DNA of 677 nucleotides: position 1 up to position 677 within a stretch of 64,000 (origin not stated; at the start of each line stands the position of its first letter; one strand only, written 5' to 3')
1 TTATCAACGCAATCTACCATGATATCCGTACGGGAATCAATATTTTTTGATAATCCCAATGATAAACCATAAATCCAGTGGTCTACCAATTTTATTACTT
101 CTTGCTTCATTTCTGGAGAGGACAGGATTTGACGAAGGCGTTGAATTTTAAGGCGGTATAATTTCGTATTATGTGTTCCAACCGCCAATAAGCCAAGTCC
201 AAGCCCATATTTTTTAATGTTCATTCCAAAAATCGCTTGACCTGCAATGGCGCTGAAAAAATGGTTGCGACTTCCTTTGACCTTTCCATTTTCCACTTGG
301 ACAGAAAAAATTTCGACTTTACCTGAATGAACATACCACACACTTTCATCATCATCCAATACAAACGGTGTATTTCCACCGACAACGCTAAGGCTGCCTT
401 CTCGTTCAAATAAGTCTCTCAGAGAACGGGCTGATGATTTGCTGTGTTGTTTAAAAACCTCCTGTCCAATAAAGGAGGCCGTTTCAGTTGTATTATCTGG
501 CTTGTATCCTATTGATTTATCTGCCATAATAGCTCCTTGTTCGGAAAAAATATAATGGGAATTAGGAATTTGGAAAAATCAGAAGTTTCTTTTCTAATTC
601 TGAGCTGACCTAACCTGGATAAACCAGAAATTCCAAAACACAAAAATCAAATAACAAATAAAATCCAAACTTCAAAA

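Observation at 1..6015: Four-gene NHLP/Nif11-type bacteriocin export module with no precursor peptide in the window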

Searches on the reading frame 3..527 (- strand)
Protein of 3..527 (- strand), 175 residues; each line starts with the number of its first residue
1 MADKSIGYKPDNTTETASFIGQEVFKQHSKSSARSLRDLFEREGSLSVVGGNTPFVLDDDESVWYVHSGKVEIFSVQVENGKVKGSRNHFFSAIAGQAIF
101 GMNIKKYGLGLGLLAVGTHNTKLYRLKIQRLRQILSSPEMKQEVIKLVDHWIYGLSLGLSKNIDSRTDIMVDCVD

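Call 9: search_protein_families(library=ncbifam, proteins=[window:3-527:-], max_evalue=0.001)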
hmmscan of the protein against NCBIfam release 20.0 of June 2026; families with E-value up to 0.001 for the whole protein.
window:3-527:- (175 aa): 0 families

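Call 10: search_protein_families(library=pfam, proteins=[window:3-527:-], max_evalue=0.01)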
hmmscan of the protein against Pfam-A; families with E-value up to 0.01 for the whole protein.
window:3-527:- (175 aa): 0 families
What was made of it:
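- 3..527 (-): ABC2, N-terminal 175 aa only; the gene continues beyond the window start. Residues ~35-160 form a CRP/FNR-effector-like beta-barrel plus C-helix. No Pfam hit (call 10).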

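Call 12: search_protein_families(library=ncbifam, proteins=[window:3-527:-], max_evalue=10)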
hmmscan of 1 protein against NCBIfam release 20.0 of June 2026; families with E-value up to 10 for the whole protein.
window:3-527:- (175 aa): 0 families
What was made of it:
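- On NHLM export cassette (TIGR03794/03796/03797): Only 175 N-terminal residues are in the window, and the model starts near residue 326 of the full protein, so there is no hit (calls 9, 12).
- Checked: On their own they hit nothing in NCBIfam or Pfam (calls 9, 10, 12).
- ABC2 membership cannot be scored on the fragment itself (call 12).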

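Call 31: find_homologous_proteins(query=window:3-527:-, max_evalue=0.001)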
Query window:3-527:-: 128 candidates shared short words with the query, none scored E <= 0.001.
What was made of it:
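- Tried and rejected: find_homologous_proteins with the 175-aa fragment returned nothing (call 31).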

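Call 42: search_protein_representatives(protein=window:3-527:-)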
Query: 175 residues. Proteins with E-value up to 0.001 (for the whole library): 716; up to 1e-10: 203; up to 1e-30: 0. The best 150 are listed.
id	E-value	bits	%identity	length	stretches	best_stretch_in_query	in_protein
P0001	5.2e-29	117.6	42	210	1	34-163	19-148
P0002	2.3e-28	115.6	46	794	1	36-172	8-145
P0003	4.2e-28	114.7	46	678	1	35-161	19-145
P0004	1.2e-27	113.2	44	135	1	42-162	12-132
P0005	1.8e-27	112.6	45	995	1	29-163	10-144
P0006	2.2e-26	109.1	47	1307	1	32-159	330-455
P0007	5.6e-26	107.8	45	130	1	35-158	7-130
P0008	3.2e-25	105.3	42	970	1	35-166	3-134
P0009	6.6e-25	104.3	40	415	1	35-164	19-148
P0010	3.7e-24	101.8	41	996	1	32-163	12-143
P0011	2.6e-23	99.1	36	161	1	36-165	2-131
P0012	2.9e-23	98.9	45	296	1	39-156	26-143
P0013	4.4e-23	98.4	44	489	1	45-163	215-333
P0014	5.3e-23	98.1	43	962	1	40-163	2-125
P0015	6.4e-23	97.8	41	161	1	17-162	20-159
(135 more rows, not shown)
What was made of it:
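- Tried and rejected: The exhaustive representatives search then found 716 relatives (call 42).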

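Call 44: search_protein_families(library=pfam, alignment_id=A2, max_evalue=0.01)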
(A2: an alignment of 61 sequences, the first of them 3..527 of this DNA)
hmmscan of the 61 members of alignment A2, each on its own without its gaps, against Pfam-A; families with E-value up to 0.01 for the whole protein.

A. member 1, window:3-527:- (175 aa): 0 families

B. families by the number of members that match (of 61 scanned): 19 families
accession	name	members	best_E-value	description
PF00664.28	ABC_membrane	38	2.9e-26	ABC transporter transmembrane region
PF00005.33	ABC_tran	31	7.1e-36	ABC transporter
PF02463.25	SMC_N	31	1e-09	RecF/RecN/SMC N terminal domain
PF13401.12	AAA_22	28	2.2e-05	AAA domain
PF13555.12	AAA_29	26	0.0005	P-loop containing region of AAA domain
PF13191.12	AAA_16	22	1.2e-05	AAA ATPase domain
PF13304.12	AAA_21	20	0.0005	AAA domain, putative AbiEii toxin, Type IV TA system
PF03193.22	RsgA_GTPase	11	0.0011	RsgA GTPase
PF09818.15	ABC_ATPase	8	3.3e-05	P-loop domain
PF13558.12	SbcC_Walker_B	7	0.0034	SbcC/RAD50-like, Walker B motif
PF25199.1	nSTAND_NTPase5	3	0.0049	Novel STAND NTPase 5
PF20703.3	nSTAND1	3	0.0056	Novel STAND NTPase 1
PF00004.35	AAA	2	0.0041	ATPase family associated with various cellular activities (AAA)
PF22039.1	HUTI_composite_bact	1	0.00021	Imidazolonepropionase-like composite domain, bacteria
PF14007.11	YtpI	1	0.0003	YtpI-like protein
PF00027.35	cNMP_binding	1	0.0091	Cyclic nucleotide-binding domain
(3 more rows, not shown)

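Call 51: predict_structure(alignment_id=A2)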
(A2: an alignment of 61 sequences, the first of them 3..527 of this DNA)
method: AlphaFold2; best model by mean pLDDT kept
length: 175 residues; sequences in the alignment: 61
mean_pLDDT: 87.4   pTM: 0.74
mean pLDDT of the five models: 87.4, 86.9, 86.7, 86.7, 86.3
residues with pLDDT >= 90: 123; 70-90: 12; 50-70: 37; < 50: 3
segments of 3 or more residues with pLDDT < 50: none
pLDDT, mean of each block of 10 residues (from residue 1): 64 56 58 89 98 98 98 97 96 98 93 98 98 95 97 95 70 61
secondary structure, 60 per line:
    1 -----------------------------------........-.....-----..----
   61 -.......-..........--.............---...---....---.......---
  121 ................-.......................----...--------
elements in order: H36-43 E45-49 E62-68 E70-79 E82-94 E98-100 H104-107 E111-117 E121-127 H128-136 H138-160
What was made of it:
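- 3..527 (-): AF2 model pLDDT 87 (call 51).
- On Cyclic-nucleotide-binding domain (Pfam PF00027 / CAP_ED): AF2 model pLDDT 87, pTM 0.74 (call 51).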

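Call 55: fold_search(model_id=the predicted structure, library=pdb)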
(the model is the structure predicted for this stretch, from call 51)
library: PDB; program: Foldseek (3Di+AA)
matches with E <= 10: 1616; with E <= 0.001: 162
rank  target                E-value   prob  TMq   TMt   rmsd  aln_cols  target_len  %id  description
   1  4k8f_A                1.6e-05  1.00  0.45  0.57   4.8       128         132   16  Structure of the heme domain of CooA from Rhodospirillum rubrum (released 2013-06-05)
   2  9qov                  1.8e-05  1.00  0.47  0.40   4.4       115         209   13  Crystal structure of [2Fe-2S]b D4A-FNR of A. fischeri (released 2026-04-08)
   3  9qlx                  2.0e-05  1.00  0.49  0.40   4.7       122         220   13  Crystal structure of D4A-FNR of A. fischeri with a [4Fe-4S]/[2Fe-2S] mixture (released 2026-04-08)
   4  8qto                  2.7e-05  1.00  0.49  0.38   4.7       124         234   11  CRYSTAL STRUCTURE OF HOLO-L28H-FNR OF A. FISCHERI (released 2023-11-29)
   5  2h6c_A                2.7e-05  1.00  0.49  0.42   4.9       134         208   19  Crystal structure of reduced CprK in absence of any ligand (released 2006-07-04)
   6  3e6d_B                2.8e-05  1.00  0.48  0.43   3.9       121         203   15  Crystal Structure of CprK C200S (released 2008-09-30)
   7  3e5q_B                3.2e-05  1.00  0.51  0.45   3.7       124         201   16  Unbound Oxidised CprK (released 2008-09-30)
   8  3e5q_A                3.2e-05  1.00  0.49  0.43   4.1       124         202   17  Unbound Oxidised CprK (released 2008-09-30)
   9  6cpb_A                3.2e-05  1.00  0.46  0.57   3.7       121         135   14  Crystal structure of the heme domain of CooA from Carboxydothermus hydrogenoformans (released 2018-05-16)
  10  2hkx_B                3.4e-05  1.00  0.51  0.59   3.5       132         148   15  Structure of CooA mutant (N127L/S128L) from Carboxydothermus hydrogenoformans (released 2007-03-06)
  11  1ft9_B                3.9e-05  1.00  0.48  0.42   3.6       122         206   16  STRUCTURE OF THE REDUCED (FEII) CO-SENSING PROTEIN FROM R. RUBRUM (released 2000-10-09)
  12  4ev0_D                3.9e-05  1.00  0.44  0.38   4.5       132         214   17  Crystal Structure of Thermus thermophilus Catabolite Activator Protein (released 2012-06-20)
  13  5cvr                  4.4e-05  1.00  0.47  0.40   4.7       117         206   12  Crystal structure of FNR of A. fischeri in a partially degraded form (released 2015-12-16)
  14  3e6d_A                4.4e-05  1.00  0.48  0.42   4.1       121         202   16  Crystal Structure of CprK C200S (released 2008-09-30)
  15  9qmd                  5.0e-05  1.00  0.49  0.42   4.6       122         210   12  Crystal Structure of Dimeric Apo-L28H-FNR of A. Fischeri (released 2026-04-08)
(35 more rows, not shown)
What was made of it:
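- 3..527 (-): Foldseek top 50 PDB hits are all CRP/FNR/CooA/CprK effector domains (call 55).
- On Cyclic-nucleotide-binding domain (Pfam PF00027 / CAP_ED): The top 50 Foldseek PDB matches are all CRP, FNR, CooA, CprK, NtcA or GlxR: E about 1e-5, probability 1.00, TM 0.45-0.59 (call 55).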

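Call 57: find_related_loci(query=A4, collection=metagenome_contigs, flank=10000)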
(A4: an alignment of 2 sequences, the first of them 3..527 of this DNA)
Query A4 (175 aa) in metagenome_contigs; peptide patterns used: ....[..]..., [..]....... (x = any residue, [..] = any of these).
257 stretches matched a pattern; 12 encode a relative of the query (tblastn E <= 1e-3); 12 distinct loci.
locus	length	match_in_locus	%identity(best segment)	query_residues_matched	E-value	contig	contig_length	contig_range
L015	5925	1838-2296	66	26-173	6e-69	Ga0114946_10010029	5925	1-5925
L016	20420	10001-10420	46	36-175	1e-42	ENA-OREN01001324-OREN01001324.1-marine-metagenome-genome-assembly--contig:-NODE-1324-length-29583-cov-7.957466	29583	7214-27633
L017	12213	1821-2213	44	36-172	1e-32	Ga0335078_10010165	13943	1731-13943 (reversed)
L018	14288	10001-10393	42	36-167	3e-32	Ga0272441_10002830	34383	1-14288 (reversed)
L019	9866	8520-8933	41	29-172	3e-30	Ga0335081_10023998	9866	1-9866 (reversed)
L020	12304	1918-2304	46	36-163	1e-28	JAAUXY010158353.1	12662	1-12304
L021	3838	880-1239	37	49-172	4e-27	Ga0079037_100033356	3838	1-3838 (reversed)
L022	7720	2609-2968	38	49-172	8e-27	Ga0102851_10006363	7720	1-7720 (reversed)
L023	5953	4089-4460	36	34-162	1e-23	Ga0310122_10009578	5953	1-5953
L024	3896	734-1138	35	35-169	3e-20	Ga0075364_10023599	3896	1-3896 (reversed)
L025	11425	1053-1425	33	34-162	3e-16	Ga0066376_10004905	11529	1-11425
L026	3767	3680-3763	61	49-76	2e-7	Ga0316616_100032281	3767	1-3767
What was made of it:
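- Tried and rejected: It was repeated with a 2-sequence alignment (call 57).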

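Call 63: search_protein_families(library=ncbifam, proteins=[L016:4079-4360:-, L017:4875-5198:+, L017:5219-5575:+, L015:4831-5271:+, L015:5383-5730:+, L016:13195-13545:+, L016:13604-14029:+, L016:4754-5974:+, L016:6140-7513:+, L016:2763-4001:-], max_evalue=0.001)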
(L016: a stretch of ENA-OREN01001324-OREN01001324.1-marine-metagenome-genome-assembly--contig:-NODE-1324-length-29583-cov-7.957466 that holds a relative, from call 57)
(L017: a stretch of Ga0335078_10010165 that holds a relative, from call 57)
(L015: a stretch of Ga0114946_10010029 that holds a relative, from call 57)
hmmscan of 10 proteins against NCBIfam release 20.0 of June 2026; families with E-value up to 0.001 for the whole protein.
L016:4079-4360:- (94 aa): 6 families
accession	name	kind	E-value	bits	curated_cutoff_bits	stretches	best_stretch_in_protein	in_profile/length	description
TIGR03793.1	leader_NHLP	domain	2.4e-26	91.4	50.9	1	12-83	7-77/77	NHLP leader peptide family RiPP precursor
TIGR01323.1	nitrile_alph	equivalog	3.6e-15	56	249.85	2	8-58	38-88/189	nitrile hydratase subunit alpha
TIGR03887.1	thiocyan_alph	equivalog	3.6e-08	33.4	291.45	1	11-42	43-74/200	thiocyanate hydrolase subunit gamma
TIGR03795.1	RNP_Burkhold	subfamily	1.2e-07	32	41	1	8-58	10-65/114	BMA_0021/BMA_0022 family TOMM bacteriocin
NF038399.1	NH_RiPP_Os17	domain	9.3e-06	25.6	40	1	13-42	5-34/63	Os1348 family NHLP clan protein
TIGR04351.1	TOMM_nitrile_2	subfamily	1.2e-05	24.7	65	1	13-45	4-36/48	TIGR04351 family putative TOMM peptide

L017:4875-5198:+ (108 aa): 3 families
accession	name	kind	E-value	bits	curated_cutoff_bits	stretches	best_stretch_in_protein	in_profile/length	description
TIGR03793.1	leader_NHLP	domain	2.4e-15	56.1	50.9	1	11-87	4-77/77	NHLP leader peptide family RiPP precursor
NF038399.1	NH_RiPP_Os17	domain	2.3e-05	24.4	40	0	12-41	2-31/63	Os1348 family NHLP clan protein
TIGR01323.1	nitrile_alph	equivalog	0.00085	18.9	249.85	0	14-57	42-84/189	nitrile hydratase subunit alpha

L017:5219-5575:+ (119 aa): 1 family
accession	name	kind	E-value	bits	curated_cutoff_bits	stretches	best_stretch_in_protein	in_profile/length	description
TIGR03793.1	leader_NHLP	domain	6.6e-17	61.1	50.9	1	17-89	8-77/77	NHLP leader peptide family RiPP precursor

L015:4831-5271:+ (147 aa): 4 families
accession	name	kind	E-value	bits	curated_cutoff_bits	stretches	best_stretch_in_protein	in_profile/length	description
NF003144.0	PRK04069.1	equivalog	6.9e-16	58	145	1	10-147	6-143/161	anti-sigma B factor RsbW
TIGR01924.1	rsbW_low_gc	equivalog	8.9e-14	51.2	155.05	1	8-147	4-143/159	anti-sigma B factor RsbW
TIGR01925.2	spIIAB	equivalog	3.6e-13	49.6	135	1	35-143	26-132/137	anti-sigma F factor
NF041045.1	RsbA_anti_sig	subfamily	9.2e-06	25.1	210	1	19-140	187-298/303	anti-sigma factor RsbA family regulatory protein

L015:5383-5730:+ (116 aa): 3 families
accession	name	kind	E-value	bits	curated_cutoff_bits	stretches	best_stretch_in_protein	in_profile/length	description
TIGR00377.1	ant_ant_sig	superfamily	1.3e-24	86.1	53.45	1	13-111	8-107/108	anti-sigma factor antagonist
TIGR02886.1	spore_II_AA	equivalog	3.4e-18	65.6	114.75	1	16-113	7-105/106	anti-sigma F factor antagonist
NF002134.0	PRK00971.1-4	equivalog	0.0003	19.7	557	1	6-95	316-405/429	glutaminase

L016:13195-13545:+ (117 aa): 2 families
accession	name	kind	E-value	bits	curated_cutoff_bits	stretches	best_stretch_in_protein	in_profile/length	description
TIGR00377.1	ant_ant_sig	superfamily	9.9e-25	86.5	53.45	1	7-112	2-108/108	anti-sigma factor antagonist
TIGR02886.1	spore_II_AA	equivalog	3.5e-17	62.3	114.75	1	10-114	1-106/106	anti-sigma F factor antagonist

L016:13604-14029:+ (142 aa): 4 families
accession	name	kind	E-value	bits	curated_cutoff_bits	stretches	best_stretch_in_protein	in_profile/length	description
NF003144.0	PRK04069.1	equivalog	1.7e-14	53.6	145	1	31-134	30-137/161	anti-sigma B factor RsbW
TIGR01924.1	rsbW_low_gc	equivalog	1.3e-11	44.2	155.05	1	31-132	30-135/159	anti-sigma B factor RsbW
TIGR01925.2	spIIAB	equivalog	5.2e-10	39.4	135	1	37-132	31-126/137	anti-sigma F factor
NF041045.1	RsbA_anti_sig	subfamily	2.2e-05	23.8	210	1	16-130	187-292/303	anti-sigma factor RsbA family regulatory protein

L016:4754-5974:+ (407 aa): 26 families (the best 25 are shown)
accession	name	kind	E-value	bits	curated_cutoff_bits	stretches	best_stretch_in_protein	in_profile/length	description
TIGR02032.1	GG-red-SF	subfamily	1.1e-36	127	158.8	1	24-325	2-297/297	geranylgeranyl reductase family protein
NF041080.1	DGGGPL_reductase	equivalog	7.3e-15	54.8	580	1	24-337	3-323/447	digeranylgeranylglycerophospholipid reductase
TIGR02023.1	BchP-ChlP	subfamily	1.1e-13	51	343.3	1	24-344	2-318/388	geranylgeranyl diphosphate reductase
NF045655.1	MkRedMenJ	equivalog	1e-11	44.5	700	1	22-325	4-315/406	menaquinone reductase MenJ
NF038171.1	maturase_LodB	equivalog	9.2e-11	41.4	400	1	24-149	1-132/361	lysine-epsilon-oxidase maturase LodB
NF041160.1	DGGPL_Thplmales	equivalog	7.4e-10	38.3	780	1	21-356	2-344/396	digeranylgeranylglycerophospholipid reductase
NF033113.0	halo_ClmS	equivalog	7.7e-10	37.9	900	0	282-333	277-328/570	chloramphenicol-biosynthetic FADH2-dependent halogenase CmlS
NF033145.1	rif_monoox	equivalog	1.2e-08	34.3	800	1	24-178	2-160/472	rifampin monooxygenase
NF049967.1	QhpG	equivalog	2.7e-08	33.2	240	1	25-175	1-145/423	flavin-dependent monooxygenase QhpG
NF008519.0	PRK11445.1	equivalog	3.4e-08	33.1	303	1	23-352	4-327/355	FAD-binding protein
NF038174.1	maturase_GoxB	equivalog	9.2e-08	31.5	400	0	271-346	256-331/358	glycine oxidase maturase GoxB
NF006593.0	PRK09126.1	equivalog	6.6e-07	28.5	420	0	20-45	2-27/393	5-demethoxyubiquinol-8 5-hydroxylase UbiM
NF005599.0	PRK07333.1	equivalog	1.2e-06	27.3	549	0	17-176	7-182/414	ubiquinone biosynthesis hydroxylase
TIGR01988.1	Ubi-OHases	subfamily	1.9e-06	27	224.65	1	24-183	1-176/387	ubiquinone biosynthesis hydroxylase, UbiH/UbiF/VisC/COQ6 family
TIGR01984.1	UbiH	equivalog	3.3e-06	26.2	392.2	1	24-182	1-172/382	2-octaprenyl-6-methoxyphenyl hydroxylase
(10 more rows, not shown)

L016:6140-7513:+ (458 aa): 13 families
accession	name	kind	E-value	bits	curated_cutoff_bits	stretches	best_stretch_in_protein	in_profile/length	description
TIGR03794.1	NHLM_micro_HlyD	equivalog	7.7e-109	364.4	156.2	1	51-453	1-421/421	NHLP bacteriocin system secretion protein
NF002939.0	PRK03598.1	equivalog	2.4e-15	56.5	393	1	116-369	52-281/332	secretion protein HlyD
TIGR01730.1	RND_mfp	subfamily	1.3e-12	47.3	94.9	1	114-197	32-115/322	efflux RND transporter periplasmic adaptor subunit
TIGR00998.1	8a0101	subfamily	2.2e-12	46.6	390.8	1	78-316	11-235/334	EmrA/EmrK family multidrug efflux transporter periplasmic adaptor subunit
TIGR00999.1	8a0102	subfamily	4e-11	42.5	319.3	1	127-384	1-185/271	CzcB/NccB family metal efflux transporter periplasmic adaptor subunit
NF007785.0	PRK10476.1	equivalog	5.6e-11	41.9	376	1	107-316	47-239/347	multidrug transporter subunit MdtN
TIGR01843.1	type_I_hlyD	subfamily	1.1e-09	37.7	208.65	1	77-161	12-96/422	HlyD family type I secretion periplasmic adaptor subunit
TIGR02971.1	heterocyst_DevB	subfamily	7.1e-08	32.2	129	1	108-362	13-276/327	ABC exporter membrane fusion protein, DevB family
NF004547.1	PRK05889.1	equivalog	3.5e-06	27.1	75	0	115-140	46-71/71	biotin/lipoyl-binding carrier protein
NF008606.0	PRK11578.1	equivalog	0.0003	20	342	1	116-164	69-117/371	macrolide transporter subunit MacA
NF005457.0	PRK07051.1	equivalog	0.00036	20.6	87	0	277-317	39-79/80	acetyl-CoA carboxylase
TIGR01108.1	oadA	equivalog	0.00065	18.3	756.5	0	266-310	537-579/582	sodium-extruding oxaloacetate decarboxylase subunit alpha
NF004309.0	PRK05704.1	equivalog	0.00069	19.1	449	0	110-257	47-177/408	2-oxoglutarate dehydrogenase complex dihydrolipoyllysine-residue succinyltransferase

L016:2763-4001:- (413 aa): 0 families

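Call 66: search_protein_families(library=ncbifam, proteins=[L015:1721-4774:+], max_evalue=0.001)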
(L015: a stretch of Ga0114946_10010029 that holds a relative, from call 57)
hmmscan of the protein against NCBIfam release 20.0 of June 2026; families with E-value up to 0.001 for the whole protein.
L015:1721-4774:+ (1018 aa): 183 families (the best 25 are shown)
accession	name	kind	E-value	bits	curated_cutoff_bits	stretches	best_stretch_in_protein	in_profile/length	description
TIGR03797.1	NHLM_micro_ABC2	equivalog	2.3e-293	974.9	709.4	1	332-1017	1-686/686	NHLP bacteriocin export ABC transporter permease/ATPase subunit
TIGR01846.1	type_I_sec_HlyB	subfamily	1.7e-94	317.5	725.55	1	392-1016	61-692/694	type I secretion system permease/ATPase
TIGR03796.1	NHLM_micro_ABC1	equivalog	3.4e-93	313.2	853.3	1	458-1012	145-708/710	NHLP family bacteriocin export ABC transporter peptidase/permease/ATPase subunit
TIGR02203.1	MsbA_lipidA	equivalog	3.3e-82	276.8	602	1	500-1014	48-567/572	lipid A export permease/ATP-binding protein MsbA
TIGR03375.1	type_I_sec_LssB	subfamily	4.4e-79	266.5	693.1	1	457-1003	139-689/696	type I secretion system permease/ATPase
TIGR02204.1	MsbA_rel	hypoth_equivalog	8.2e-74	249.3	780.4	1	505-1016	56-575/576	ABC transporter, permease/ATP-binding protein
NF045513.1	HepA_fam_ABC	equivalog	6e-73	246.3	725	1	503-1012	91-605/610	heterocyst formation ABC transporter subunit HepA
TIGR00958.1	3a01208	subfamily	1.4e-72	245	874.6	1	457-1011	152-709/711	antigen peptide transporter 2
NF010178.0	PRK13657.1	equivalog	3e-67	227.4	733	1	475-1016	27-570/588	glucan ABC transporter ATP-binding protein/ permease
TIGR01193.1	bacteriocin_ABC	subfamily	8.7e-66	222.8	523.85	1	477-1013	162-706/708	peptide cleavage/export ABC transporter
NF008381.0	PRK11176.1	equivalog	5.6e-65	219.8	867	1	501-1016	59-579/582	lipid A ABC transporter ATP-binding protein/permease MsbA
NF052233.1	CphA_assoc_ABC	equivalog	7.1e-62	209.8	880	1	509-1016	232-743/766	cyanophycin metabolism-associated ABC transporter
NF008056.1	PRK10790.1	equivalog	8.5e-59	199.6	746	1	508-1016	66-575/584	SmdB family multidrug efflux ABC transporter permease/ATP-binding protein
TIGR01842.1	type_I_sec_PrtD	subfamily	1.3e-57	195.6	510.15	1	463-1003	2-541/544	type I secretion system permease/ATPase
NF045998.1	cleave_ABC_plasm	equivalog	2.4e-54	184.8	500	1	408-985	93-671/673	Mbov_0121 family peptidase domain-containing ABC transporter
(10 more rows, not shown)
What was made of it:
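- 3..527 (-): 66% identical to L015 ABC2 (TIGR03797 974.9 bits; calls 57, 66).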
